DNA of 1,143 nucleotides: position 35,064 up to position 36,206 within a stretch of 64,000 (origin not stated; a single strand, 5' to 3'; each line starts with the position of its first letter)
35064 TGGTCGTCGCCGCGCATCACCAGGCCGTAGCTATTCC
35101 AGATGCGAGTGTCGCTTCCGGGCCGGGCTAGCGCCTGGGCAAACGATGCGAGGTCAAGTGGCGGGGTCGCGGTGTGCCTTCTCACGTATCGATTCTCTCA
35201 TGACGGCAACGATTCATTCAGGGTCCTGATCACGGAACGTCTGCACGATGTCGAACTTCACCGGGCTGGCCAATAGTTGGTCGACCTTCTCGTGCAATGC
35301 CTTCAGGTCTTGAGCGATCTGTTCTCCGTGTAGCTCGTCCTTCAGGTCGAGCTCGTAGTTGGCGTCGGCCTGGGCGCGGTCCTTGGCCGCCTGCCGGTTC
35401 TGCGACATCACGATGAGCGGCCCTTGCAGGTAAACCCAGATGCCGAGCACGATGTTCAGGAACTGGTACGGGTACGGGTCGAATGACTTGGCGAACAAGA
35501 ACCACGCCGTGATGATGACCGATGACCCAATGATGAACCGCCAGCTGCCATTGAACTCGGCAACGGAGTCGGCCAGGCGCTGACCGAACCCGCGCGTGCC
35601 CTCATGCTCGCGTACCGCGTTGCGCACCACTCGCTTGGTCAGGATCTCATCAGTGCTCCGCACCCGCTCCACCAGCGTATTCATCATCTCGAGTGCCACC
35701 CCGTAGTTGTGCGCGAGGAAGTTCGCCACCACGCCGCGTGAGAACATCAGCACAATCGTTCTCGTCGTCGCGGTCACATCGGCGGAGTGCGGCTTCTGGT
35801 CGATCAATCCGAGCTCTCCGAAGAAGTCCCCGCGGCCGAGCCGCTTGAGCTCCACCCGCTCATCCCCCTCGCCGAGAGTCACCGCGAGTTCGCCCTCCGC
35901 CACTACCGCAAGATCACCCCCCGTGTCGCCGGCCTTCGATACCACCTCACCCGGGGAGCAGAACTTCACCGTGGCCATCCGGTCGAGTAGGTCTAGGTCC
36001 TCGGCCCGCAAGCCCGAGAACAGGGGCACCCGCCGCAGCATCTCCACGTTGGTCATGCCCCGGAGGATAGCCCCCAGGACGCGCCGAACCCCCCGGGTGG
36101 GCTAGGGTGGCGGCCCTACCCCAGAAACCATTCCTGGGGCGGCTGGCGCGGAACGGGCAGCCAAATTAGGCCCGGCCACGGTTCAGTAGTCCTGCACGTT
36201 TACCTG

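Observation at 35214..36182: Cyclic-nucleotide-binding / DUF1003 membrane protein inserted between baseplate hub and spike: orphan cNMP-gated effector, lysis gate or signal decoy?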

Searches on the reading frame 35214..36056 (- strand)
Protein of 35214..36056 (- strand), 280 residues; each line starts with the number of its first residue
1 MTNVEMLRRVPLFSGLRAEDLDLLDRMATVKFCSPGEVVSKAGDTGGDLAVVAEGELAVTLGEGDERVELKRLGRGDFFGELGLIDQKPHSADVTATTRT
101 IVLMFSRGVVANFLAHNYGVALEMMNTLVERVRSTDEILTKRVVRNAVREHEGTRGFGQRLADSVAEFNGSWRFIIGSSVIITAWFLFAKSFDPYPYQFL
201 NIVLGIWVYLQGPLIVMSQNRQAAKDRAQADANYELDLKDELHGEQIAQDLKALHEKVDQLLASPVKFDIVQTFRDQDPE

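Call 3: search_protein_families(library=pfam, proteins=[window:35214-36056:-], max_evalue=0.01)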
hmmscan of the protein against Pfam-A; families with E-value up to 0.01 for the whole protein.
window:35214-36056:- (280 aa): 2 families
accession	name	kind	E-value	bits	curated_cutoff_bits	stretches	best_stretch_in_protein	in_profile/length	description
PF06210.16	DUF1003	-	4.2e-22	78.7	27.4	1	170-261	2-99/103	Protein of unknown function (DUF1003)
PF00027.35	cNMP_binding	-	4e-18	65.6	27.5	1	33-117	4-89/89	Cyclic nucleotide-binding domain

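Call 6: search_protein_families(library=phrogs, proteins=[window:35214-36056:-], max_evalue=0.001)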
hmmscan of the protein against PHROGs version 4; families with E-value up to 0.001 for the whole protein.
window:35214-36056:- (280 aa): 0 families

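Call 10: find_homologous_proteins(query=window:35214-36056:-, max_evalue=0.001)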
Query window:35214-36056:- (280 aa): 1323 proteins with E <= 0.001 among 3187 candidates; the best 120 are listed.
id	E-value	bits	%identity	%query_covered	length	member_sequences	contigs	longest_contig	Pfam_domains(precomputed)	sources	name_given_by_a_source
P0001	5.9e-181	618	100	100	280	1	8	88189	PF06210.17,PF00027.36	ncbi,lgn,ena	-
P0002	1.3e-100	354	60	100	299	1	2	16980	PF06210.17,PF00027.36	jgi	jgi:CRP/FNR family transcriptional regulator, cyclic AMP receptor protein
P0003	6.8e-63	230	45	89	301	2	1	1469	PF06210.17,PF00027.36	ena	-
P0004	1.1e-62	230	45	88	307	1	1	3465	PF06210.17,PF00027.36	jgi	jgi:CRP/FNR family transcriptional regulator, cyclic AMP receptor protein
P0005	4.1e-62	228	43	94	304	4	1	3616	PF06210.17,PF00027.36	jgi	jgi:CRP/FNR family transcriptional regulator, cyclic AMP receptor protein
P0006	8.2e-62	227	45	90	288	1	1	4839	PF06210.17,PF00027.36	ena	-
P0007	2.2e-61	226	45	90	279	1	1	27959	PF06210.17,PF00027.36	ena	-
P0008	4.6e-61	224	45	90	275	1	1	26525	PF06210.17,PF00027.36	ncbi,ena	-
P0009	5.0e-61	224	44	92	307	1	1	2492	PF06210.17,PF00027.36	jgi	jgi:uncharacterized membrane protein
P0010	1.6e-60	223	45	89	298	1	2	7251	PF06210.17,PF00027.36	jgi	jgi:CRP/FNR family transcriptional regulator, cyclic AMP receptor protein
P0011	2.3e-60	222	42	94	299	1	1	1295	PF06210.17,PF00027.36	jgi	jgi:uncharacterized membrane protein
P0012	3.3e-60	222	44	90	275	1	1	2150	PF06210.17,PF00027.36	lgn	-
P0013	3.7e-60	221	42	94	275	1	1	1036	PF06210.17,PF00027.36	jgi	-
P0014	4.9e-60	221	45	90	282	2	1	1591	PF06210.17,PF00027.36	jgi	jgi:CRP/FNR family cyclic AMP-dependent transcriptional regulator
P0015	6.5e-60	221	44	90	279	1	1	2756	PF06210.17,PF00027.36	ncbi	-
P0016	6.9e-60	221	44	92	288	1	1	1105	PF06210.17,PF00027.36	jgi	jgi:uncharacterized membrane protein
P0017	7.0e-60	221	42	94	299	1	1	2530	PF06210.17,PF00027.36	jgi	jgi:CRP/FNR family cyclic AMP-dependent transcriptional regulator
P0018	1.1e-59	220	45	90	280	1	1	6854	PF06210.17,PF00027.36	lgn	-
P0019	1.4e-59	220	43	93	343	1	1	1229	PF06210.17,PF00027.36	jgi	jgi:uncharacterized membrane protein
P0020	4.2e-59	218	42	94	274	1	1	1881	PF06210.17,PF00027.36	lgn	-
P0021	4.3e-59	218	42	93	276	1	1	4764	PF06210.17,PF00027.36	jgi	jgi:uncharacterized membrane protein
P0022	5.2e-59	218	43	94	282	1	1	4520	PF06210.17,PF00027.36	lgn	-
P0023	6.2e-59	217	42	93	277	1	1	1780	PF06210.17,PF00027.36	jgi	jgi:CRP/FNR family cyclic AMP-dependent transcriptional regulator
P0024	6.7e-59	217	44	90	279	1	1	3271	PF06210.17,PF00027.36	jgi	jgi:uncharacterized membrane protein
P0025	8.0e-59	217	43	93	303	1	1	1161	PF06210.17,PF00027.36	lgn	-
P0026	1.1e-58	217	42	94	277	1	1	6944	PF06210.17,PF00027.36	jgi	jgi:uncharacterized membrane protein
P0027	1.3e-58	216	43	90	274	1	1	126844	PF06210.17,PF00027.36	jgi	jgi:uncharacterized membrane protein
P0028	1.4e-58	216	41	94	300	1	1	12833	PF06210.17,PF00027.36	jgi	jgi:CRP/FNR family cyclic AMP-dependent transcriptional regulator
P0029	1.4e-58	216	43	93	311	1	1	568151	PF06210.17,PF00027.36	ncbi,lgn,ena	-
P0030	1.6e-58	216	41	94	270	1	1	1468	PF06210.17,PF00027.36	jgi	jgi:CRP/FNR family cyclic AMP-dependent transcriptional regulator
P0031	2.1e-58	216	41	94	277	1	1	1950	PF06210.17,PF00027.36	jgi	jgi:CRP/FNR family transcriptional regulator, cyclic AMP receptor protein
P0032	2.2e-58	216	42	94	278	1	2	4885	PF06210.17,PF00027.36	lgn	-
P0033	2.6e-58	215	42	92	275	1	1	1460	PF06210.17,PF00027.36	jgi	jgi:uncharacterized membrane protein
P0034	4.0e-58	215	42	90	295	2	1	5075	PF06210.17,PF00027.36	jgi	jgi:CRP/FNR family cyclic AMP-dependent transcriptional regulator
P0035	4.2e-58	215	41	94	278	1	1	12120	PF06210.17,PF00027.36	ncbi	-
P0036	4.3e-58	215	42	93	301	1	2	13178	PF06210.17,PF00027.36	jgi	jgi:uncharacterized membrane protein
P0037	5.3e-58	214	41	93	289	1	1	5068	PF06210.17,PF00027.36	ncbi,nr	ncbi:MAG TPA: DUF1003 domain-containing protein [Kofleriaceae bacterium]|nr:DUF1003 domain-containin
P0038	5.3e-58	214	42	92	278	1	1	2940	PF06210.17,PF00027.36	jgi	-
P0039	5.5e-58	214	43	94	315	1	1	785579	PF06210.17,PF00027.36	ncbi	ncbi:MAG: DUF1003 domain-containing protein [Minicystis sp.]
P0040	6.3e-58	214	43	95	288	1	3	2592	PF06210.17,PF00027.36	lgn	-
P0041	6.7e-58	214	45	90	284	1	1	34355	PF06210.17,PF00027.36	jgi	jgi:uncharacterized membrane protein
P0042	7.5e-58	214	42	94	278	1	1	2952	PF06210.17,PF00027.36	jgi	jgi:CRP/FNR family transcriptional regulator, cyclic AMP receptor protein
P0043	7.6e-58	214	43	88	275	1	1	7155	PF06210.17,PF00027.36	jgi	jgi:CRP/FNR family transcriptional regulator, cyclic AMP receptor protein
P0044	7.8e-58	214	43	94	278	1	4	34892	PF06210.17,PF00027.36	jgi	-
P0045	8.2e-58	214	41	95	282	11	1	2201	PF06210.17,PF00027.36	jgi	jgi:uncharacterized membrane protein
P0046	1.0e-57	214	44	88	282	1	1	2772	PF06210.17,PF00027.36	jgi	jgi:CRP/FNR family transcriptional regulator, cyclic AMP receptor protein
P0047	1.1e-57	213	43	90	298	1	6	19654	PF06210.17,PF00027.36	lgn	-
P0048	1.1e-57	213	42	94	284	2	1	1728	PF06210.17,PF00027.36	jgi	-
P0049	1.3e-57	213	41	93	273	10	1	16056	PF06210.17,PF00027.36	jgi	jgi:uncharacterized membrane protein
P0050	1.4e-57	213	41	93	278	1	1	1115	PF06210.17,PF00027.36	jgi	jgi:CRP/FNR family transcriptional regulator, cyclic AMP receptor protein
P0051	1.4e-57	213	43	91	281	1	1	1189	PF06210.17,PF00027.36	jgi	jgi:uncharacterized membrane protein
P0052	1.8e-57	213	43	88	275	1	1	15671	PF06210.17,PF00027.36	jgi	jgi:uncharacterized membrane protein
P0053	1.8e-57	213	42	93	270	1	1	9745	PF06210.17,PF00027.36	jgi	jgi:uncharacterized membrane protein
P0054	1.8e-57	213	43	94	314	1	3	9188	PF06210.17,PF00027.36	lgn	-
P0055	1.9e-57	213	43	94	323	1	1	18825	PF06210.17,PF00027.36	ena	-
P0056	2.0e-57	213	43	88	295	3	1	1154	PF06210.17,PF00027.36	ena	-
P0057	2.0e-57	213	41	93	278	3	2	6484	PF06210.17,PF00027.36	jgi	-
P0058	2.3e-57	212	44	89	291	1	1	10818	PF06210.17,PF00027.36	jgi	jgi:uncharacterized membrane protein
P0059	2.4e-57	212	41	93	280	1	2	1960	PF06210.17,PF00027.36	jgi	jgi:CRP/FNR family cyclic AMP-dependent transcriptional regulator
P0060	2.4e-57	212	43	88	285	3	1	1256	PF06210.17,PF00027.36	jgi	jgi:CRP/FNR family transcriptional regulator, cyclic AMP receptor protein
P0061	2.4e-57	212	43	88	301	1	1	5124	PF06210.17,PF00027.36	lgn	-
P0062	2.5e-57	212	43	96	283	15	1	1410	PF06210.17,PF00027.36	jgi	-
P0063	2.6e-57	212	43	90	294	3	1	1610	PF06210.17,PF00027.36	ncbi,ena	-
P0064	2.6e-57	212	40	94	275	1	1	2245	PF06210.17,PF00027.36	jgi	-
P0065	3.6e-57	212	41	93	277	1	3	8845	PF06210.17,PF00027.36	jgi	jgi:CRP/FNR family cyclic AMP-dependent transcriptional regulator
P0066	4.2e-57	211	42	89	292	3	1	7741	PF06210.17,PF00027.36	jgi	jgi:CRP/FNR family transcriptional regulator, cyclic AMP receptor protein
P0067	4.4e-57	211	45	90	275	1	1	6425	PF06210.17,PF00027.36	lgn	-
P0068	4.5e-57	211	43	90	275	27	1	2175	PF06210.17,PF00027.36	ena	-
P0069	4.5e-57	211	44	95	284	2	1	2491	PF06210.17,PF00027.36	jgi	-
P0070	4.6e-57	211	41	90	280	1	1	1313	PF06210.17,PF00027.36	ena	-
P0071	5.2e-57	211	42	90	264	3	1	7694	PF06210.17,PF00027.36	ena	-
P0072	5.8e-57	211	41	92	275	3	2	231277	PF06210.17,PF00027.36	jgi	jgi:CRP/FNR family cyclic AMP-dependent transcriptional regulator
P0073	6.1e-57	211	42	93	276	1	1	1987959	PF06210.17,PF00027.36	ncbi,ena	-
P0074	6.5e-57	211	42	93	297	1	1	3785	PF06210.17,PF00027.36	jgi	jgi:uncharacterized membrane protein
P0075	7.5e-57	211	41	93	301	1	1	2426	PF06210.17,PF00027.36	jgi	-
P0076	7.8e-57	211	41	92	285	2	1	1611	PF06210.17,PF00027.36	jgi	-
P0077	7.9e-57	211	41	89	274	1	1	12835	PF06210.17,PF00027.36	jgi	jgi:CRP/FNR family cyclic AMP-dependent transcriptional regulator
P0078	8.8e-57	210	43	94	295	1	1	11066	PF06210.17,PF00027.36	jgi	jgi:CRP/FNR family transcriptional regulator, cyclic AMP receptor protein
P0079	9.3e-57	210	42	89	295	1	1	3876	PF06210.17,PF00027.36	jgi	jgi:uncharacterized membrane protein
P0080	9.6e-57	210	43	94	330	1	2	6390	PF06210.17,PF00027.36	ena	-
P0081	1.1e-56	210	41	94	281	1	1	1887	PF06210.17,PF00027.36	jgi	jgi:uncharacterized membrane protein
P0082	1.1e-56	210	40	93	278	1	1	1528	PF06210.17,PF00027.36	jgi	jgi:CRP/FNR family cyclic AMP-dependent transcriptional regulator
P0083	1.3e-56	210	42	92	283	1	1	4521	PF06210.17,PF00027.36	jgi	jgi:uncharacterized membrane protein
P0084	1.4e-56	210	41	94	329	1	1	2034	PF06210.17,PF00027.36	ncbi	-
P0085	1.5e-56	210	40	93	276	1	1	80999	PF06210.17,PF00027.36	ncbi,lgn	-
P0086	1.5e-56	210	43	91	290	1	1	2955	PF06210.17,PF00027.36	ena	-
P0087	1.5e-56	210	40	93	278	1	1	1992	PF06210.17,PF00027.36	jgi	jgi:CRP/FNR family transcriptional regulator, cyclic AMP receptor protein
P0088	1.5e-56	210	42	93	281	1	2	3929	PF06210.17,PF00027.36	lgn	-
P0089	1.6e-56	210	41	93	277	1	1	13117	PF06210.17,PF00027.36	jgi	jgi:uncharacterized membrane protein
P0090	1.6e-56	210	42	94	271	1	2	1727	PF06210.17,PF00027.36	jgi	jgi:uncharacterized membrane protein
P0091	1.8e-56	209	42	93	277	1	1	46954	PF06210.17,PF00027.36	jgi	jgi:uncharacterized membrane protein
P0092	1.8e-56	209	40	94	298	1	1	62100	PF06210.17,PF00027.36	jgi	jgi:uncharacterized membrane protein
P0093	2.0e-56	209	42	91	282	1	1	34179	PF06210.17,PF00027.36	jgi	jgi:uncharacterized membrane protein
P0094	2.3e-56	209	42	90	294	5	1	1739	PF06210.17,PF00027.36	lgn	-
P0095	2.7e-56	209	42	89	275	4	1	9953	PF06210.17,PF00027.36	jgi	jgi:uncharacterized membrane protein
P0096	2.8e-56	209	40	95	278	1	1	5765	PF06210.17,PF00027.36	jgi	jgi:uncharacterized membrane protein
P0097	3.0e-56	209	41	90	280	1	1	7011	PF06210.17,PF00027.36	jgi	jgi:uncharacterized membrane protein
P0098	3.1e-56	209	42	93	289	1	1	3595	PF06210.17,PF00027.36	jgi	jgi:CRP/FNR family transcriptional regulator, cyclic AMP receptor protein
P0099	3.3e-56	209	42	90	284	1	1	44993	PF06210.17,PF00027.36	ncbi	-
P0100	3.5e-56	208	43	92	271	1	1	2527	PF06210.17,PF00027.36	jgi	jgi:CRP/FNR family cyclic AMP-dependent transcriptional regulator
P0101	3.7e-56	208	40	100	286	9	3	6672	PF06210.17,PF00027.36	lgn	-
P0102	3.8e-56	208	42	91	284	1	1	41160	PF06210.17,PF00027.36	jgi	jgi:uncharacterized membrane protein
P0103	4.0e-56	208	41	92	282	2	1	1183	PF06210.17,PF00027.36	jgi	-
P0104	4.1e-56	208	42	95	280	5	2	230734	PF06210.17,PF00027.36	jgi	jgi:CRP/FNR family cyclic AMP-dependent transcriptional regulator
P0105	4.1e-56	208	40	93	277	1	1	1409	PF06210.17,PF00027.36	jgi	-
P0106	4.2e-56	208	43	88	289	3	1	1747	PF06210.17,PF00027.36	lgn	-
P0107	4.7e-56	208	43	90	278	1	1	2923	PF06210.17,PF00027.36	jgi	jgi:uncharacterized membrane protein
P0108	5.1e-56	208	42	94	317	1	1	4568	PF06210.17,PF00027.36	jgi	jgi:CRP/FNR family transcriptional regulator, cyclic AMP receptor protein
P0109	5.1e-56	208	41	100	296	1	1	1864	PF06210.17,PF00027.36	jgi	jgi:uncharacterized membrane protein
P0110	5.2e-56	208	43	93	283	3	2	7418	PF06210.17,PF00027.36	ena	-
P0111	5.6e-56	208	42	90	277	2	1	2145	PF06210.17,PF00027.36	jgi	jgi:uncharacterized membrane protein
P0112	5.7e-56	208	43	92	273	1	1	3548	PF06210.17,PF00027.36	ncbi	ncbi:MAG: DUF1003 domain-containing protein [Rudaea sp.]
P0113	5.7e-56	208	44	90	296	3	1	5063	PF06210.17,PF00027.36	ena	-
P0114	5.7e-56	208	42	88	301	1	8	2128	PF06210.17,PF00027.36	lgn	-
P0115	6.4e-56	208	41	90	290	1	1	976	PF06210.17,PF00027.36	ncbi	-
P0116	6.8e-56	208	41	93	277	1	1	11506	PF06210.17,PF00027.36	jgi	jgi:uncharacterized membrane protein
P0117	8.0e-56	207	42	88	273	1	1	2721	PF06210.17,PF00027.36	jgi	jgi:uncharacterized membrane protein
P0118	8.0e-56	207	40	93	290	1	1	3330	PF06210.17,PF00027.36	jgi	jgi:uncharacterized membrane protein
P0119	8.3e-56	207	43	94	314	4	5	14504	PF06210.17,PF00027.36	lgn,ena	-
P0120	8.4e-56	207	42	100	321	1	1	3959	PF06210.17,PF00027.36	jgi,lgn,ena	-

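Call 11: search_dna_similar(query=window:35214-36056:-, collection=phages, mode=protein, max_evalue=0.001, max_rows=30)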
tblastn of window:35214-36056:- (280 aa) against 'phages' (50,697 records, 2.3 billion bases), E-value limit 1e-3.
Records with a match: 4; places in all: 4; records where one place covers at least 80% of the query: 0.
Best place of each record, by identity: <60% 4.
By first word of the organism name: Acinetobacter 2; Enterococcus 1; uncultured 1.
By host as written in the record: - 3; Enterococcus faecalis 1.
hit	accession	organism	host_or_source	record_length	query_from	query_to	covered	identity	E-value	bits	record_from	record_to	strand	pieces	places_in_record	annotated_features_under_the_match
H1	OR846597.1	Enterococcus phage Efs 1-1-1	Enterococcus faecalis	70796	93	267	63%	32.0%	4e-14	78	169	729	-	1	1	record has no annotation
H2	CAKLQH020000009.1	Acinetobacter phage MD-2021a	not known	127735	143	263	43%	38.6%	8e-16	83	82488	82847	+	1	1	Predicted membrane protein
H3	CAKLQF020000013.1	Acinetobacter phage MD-2021a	not known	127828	143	263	43%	38.6%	8e-16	83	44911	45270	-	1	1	Predicted membrane protein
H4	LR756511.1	uncultured phage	metagenomic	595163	155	219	23%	44.4%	2e-11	70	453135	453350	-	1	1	record has no annotation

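Call 12: search_protein_families(library=padloc, proteins=[window:35214-36056:-], max_evalue=1)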
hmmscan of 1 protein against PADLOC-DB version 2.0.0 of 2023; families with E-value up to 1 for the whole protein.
window:35214-36056:- (280 aa): 3 families
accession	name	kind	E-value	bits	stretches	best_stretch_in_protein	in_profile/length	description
PDLC00734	PycC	-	5.1e-06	23.8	1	22-113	27-119/374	Pycsar cyclase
PDLC00731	Effector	-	8.9e-06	22.9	1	24-140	37-149/306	TIR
PDLC02371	PycTIR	-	0.0006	17.2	1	31-139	40-145/288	-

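Call 13: find_encoding_contigs(protein=P0001, flank=10000, max_places=8)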
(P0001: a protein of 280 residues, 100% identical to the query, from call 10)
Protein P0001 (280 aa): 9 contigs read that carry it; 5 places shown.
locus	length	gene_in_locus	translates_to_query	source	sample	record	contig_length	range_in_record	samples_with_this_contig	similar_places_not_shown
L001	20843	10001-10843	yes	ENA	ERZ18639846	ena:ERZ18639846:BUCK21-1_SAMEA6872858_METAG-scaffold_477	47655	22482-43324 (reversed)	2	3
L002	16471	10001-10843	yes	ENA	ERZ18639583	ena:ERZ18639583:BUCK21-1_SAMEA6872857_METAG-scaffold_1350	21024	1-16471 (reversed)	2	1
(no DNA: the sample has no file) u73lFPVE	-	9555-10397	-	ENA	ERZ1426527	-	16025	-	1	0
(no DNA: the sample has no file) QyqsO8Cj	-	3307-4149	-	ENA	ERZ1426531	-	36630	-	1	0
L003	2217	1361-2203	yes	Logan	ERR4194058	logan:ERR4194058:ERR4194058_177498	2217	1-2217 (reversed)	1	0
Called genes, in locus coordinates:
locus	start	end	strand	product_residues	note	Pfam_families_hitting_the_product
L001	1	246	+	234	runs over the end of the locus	-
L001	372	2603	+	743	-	-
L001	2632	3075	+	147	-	-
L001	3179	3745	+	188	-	-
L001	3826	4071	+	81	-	-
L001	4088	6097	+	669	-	-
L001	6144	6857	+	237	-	-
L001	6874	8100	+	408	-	-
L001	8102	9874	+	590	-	-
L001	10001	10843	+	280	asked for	PF00027:cNMP_binding, PF06210:DUF1003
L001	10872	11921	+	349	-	-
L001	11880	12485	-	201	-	-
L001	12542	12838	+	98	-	-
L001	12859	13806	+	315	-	-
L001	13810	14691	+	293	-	-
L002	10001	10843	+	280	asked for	PF00027:cNMP_binding, PF06210:DUF1003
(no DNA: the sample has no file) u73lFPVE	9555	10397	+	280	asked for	PF00027:cNMP_binding, PF06210:DUF1003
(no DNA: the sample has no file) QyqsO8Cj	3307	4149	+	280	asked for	PF00027:cNMP_binding, PF06210:DUF1003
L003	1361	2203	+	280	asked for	PF00027:cNMP_binding, PF06210:DUF1003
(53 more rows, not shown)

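Call 14: find_encoding_contigs(protein=P0002, flank=10000, max_places=4)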
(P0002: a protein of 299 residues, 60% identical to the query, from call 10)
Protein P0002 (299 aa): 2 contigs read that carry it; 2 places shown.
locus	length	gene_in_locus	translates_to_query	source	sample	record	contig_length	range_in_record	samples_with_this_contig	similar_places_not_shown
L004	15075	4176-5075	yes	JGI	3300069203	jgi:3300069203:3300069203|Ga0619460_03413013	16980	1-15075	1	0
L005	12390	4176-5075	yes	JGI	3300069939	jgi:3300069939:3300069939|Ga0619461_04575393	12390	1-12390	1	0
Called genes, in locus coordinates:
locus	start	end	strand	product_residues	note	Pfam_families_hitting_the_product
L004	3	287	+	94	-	?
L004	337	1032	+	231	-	-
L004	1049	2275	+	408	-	-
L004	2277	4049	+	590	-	-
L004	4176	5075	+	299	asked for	PF00027:cNMP_binding, PF06210:DUF1003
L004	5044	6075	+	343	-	-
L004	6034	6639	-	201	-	-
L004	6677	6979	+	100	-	-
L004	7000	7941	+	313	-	-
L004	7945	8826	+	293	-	-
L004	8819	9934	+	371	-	-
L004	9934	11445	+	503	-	-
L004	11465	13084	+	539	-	-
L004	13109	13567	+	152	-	-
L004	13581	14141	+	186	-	-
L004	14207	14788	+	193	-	PF08241:Methyltransf_11, PF13649:Methyltransf_25 (faint)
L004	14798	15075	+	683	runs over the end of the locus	-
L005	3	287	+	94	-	?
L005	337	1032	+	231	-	-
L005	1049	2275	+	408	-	-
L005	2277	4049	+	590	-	-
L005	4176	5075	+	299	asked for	PF00027:cNMP_binding, PF06210:DUF1003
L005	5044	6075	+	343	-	-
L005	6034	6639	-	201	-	-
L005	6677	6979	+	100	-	-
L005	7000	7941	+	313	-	-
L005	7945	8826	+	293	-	-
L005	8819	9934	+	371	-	-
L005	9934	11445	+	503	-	-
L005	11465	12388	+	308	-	?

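Call 32: find_encoding_contigs(protein=P0073, flank=8000, max_places=1)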
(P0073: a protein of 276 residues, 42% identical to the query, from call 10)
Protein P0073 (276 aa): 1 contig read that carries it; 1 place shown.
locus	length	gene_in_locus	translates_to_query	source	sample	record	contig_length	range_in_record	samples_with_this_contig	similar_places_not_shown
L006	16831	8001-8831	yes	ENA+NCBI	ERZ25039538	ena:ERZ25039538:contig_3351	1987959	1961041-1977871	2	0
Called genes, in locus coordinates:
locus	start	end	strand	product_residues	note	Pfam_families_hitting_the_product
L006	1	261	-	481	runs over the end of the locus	PF00069:Pkinase, PF07714:PK_Tyr_Ser-Thr, PF01636:APH (faint), PF03109:ABC1 (weak)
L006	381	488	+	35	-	-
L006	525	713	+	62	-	-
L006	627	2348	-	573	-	-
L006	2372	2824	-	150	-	PF13560:HTH_31, PF01381:HTH_3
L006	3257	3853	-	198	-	-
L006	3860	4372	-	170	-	-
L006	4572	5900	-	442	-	PF04055:Radical_SAM, PF13186:SPASM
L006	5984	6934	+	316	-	-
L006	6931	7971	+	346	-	PF00578:AhpC-TSA, PF08534:Redoxin (faint), PF11412:DsbD_N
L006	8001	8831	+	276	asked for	PF00027:cNMP_binding, PF06210:DUF1003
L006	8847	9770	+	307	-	PF01479:S4, PF00849:PseudoU_synth_2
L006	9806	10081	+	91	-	PF06865:Ppnp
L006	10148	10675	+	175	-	PF01842:ACT, PF22629:ACT_AHAS_ss, PF13710:ACT_5 (weak), PF10369:ALS_ss_C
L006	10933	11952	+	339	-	PF02826:2-Hacid_dh_C (faint), PF03446:NAD_binding_2 (weak), PF03807:F420_oxidored (weak), PF07991:KARI_N, PF01450:KARI_C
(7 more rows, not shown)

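Call 33: find_encoding_contigs(protein=P0039, flank=8000, max_places=1)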
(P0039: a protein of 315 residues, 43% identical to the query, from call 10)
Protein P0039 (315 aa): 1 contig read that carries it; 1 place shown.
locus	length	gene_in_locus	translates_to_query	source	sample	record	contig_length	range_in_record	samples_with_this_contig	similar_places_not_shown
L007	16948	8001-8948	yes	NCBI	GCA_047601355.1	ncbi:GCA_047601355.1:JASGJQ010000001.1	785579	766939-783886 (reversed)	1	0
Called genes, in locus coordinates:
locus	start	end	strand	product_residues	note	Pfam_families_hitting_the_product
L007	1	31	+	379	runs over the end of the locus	-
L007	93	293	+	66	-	-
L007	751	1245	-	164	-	PF01419:Jacalin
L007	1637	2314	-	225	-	-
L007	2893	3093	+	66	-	-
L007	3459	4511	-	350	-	-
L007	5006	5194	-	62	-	-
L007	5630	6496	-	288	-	PF00535:Glycos_transf_2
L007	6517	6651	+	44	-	-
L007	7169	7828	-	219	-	PF00923:TAL_FSA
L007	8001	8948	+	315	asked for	PF00027:cNMP_binding, PF06210:DUF1003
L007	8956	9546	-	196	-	PF05685:Uma2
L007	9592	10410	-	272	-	PF13419:HAD_2 (faint), PF00702:Hydrolase, PF13242:Hydrolase_like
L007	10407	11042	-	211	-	PF13580:SIS_2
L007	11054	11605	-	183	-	-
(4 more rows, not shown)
